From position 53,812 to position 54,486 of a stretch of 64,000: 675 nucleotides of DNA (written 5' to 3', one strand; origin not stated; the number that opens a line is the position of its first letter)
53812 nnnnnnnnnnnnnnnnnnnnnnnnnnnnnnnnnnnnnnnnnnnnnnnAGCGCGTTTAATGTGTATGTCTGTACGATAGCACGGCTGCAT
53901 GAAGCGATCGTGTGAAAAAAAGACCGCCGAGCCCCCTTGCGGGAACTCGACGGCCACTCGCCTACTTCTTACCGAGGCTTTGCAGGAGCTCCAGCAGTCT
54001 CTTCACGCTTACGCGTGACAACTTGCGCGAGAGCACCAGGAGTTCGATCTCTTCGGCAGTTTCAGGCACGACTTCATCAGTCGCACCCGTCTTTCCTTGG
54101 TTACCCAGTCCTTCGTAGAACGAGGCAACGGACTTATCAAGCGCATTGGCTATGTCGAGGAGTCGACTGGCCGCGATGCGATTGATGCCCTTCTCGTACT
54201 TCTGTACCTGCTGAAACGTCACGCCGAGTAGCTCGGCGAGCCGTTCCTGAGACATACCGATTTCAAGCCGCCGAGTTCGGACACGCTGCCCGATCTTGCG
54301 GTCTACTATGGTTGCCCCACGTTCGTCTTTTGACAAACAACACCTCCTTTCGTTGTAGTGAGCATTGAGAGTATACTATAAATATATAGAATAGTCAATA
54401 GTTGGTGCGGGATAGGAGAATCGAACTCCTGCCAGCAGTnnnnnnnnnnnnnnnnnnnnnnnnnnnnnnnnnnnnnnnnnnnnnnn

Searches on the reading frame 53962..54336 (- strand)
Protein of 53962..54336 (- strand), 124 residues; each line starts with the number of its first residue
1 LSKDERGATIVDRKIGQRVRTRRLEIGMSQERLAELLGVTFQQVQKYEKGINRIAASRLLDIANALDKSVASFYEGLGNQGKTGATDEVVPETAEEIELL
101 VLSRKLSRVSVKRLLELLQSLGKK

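Call 93: search_protein_families(library=padloc, proteins=[window:53962-54336:-], max_evalue=0.01)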
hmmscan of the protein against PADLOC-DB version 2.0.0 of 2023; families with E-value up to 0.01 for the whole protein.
window:53962-54336:- (124 aa): 16 families
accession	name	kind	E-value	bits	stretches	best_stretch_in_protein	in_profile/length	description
PDLC03947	RmrA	-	2.2e-08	31.4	1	13-80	10-77/383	-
PDLC03952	RmrA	-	4.3e-08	30.4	1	9-75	17-83/395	-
PDLC03664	Control_protein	-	2e-06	26.1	1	14-68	13-67/74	control protein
PDLC04142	capH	-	2.3e-06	26.6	1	14-118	6-95/103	capH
PDLC03949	RmrA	-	2.9e-06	24.4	1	17-75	5-63/363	-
PDLC02926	HTH_VI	-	4.2e-06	24.9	1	14-74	1-61/92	-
PDLC03955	RmrA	-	2.9e-05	21.5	1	21-84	27-90/371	-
PDLC03944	RmrA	-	3.6e-05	21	1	16-82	8-74/384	-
PDLC04775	PDC-M69A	-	0.00013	20.5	1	14-72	7-65/113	-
PDLC03953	RmrA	-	0.00045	17.6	1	13-73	4-64/373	-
PDLC03951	RmrA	-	0.00069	16.7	1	16-79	10-73/400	-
PDLC03671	Control_protein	-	0.0011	17.2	1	16-74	16-74/84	control protein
PDLC03946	RmrA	-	0.0049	13.6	1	17-75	5-63/357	-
PDLC03667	Control_protein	-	0.0061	14.9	0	18-75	5-66/101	control protein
PDLC03945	RmrA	-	0.0066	13.6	1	15-70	3-58/394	-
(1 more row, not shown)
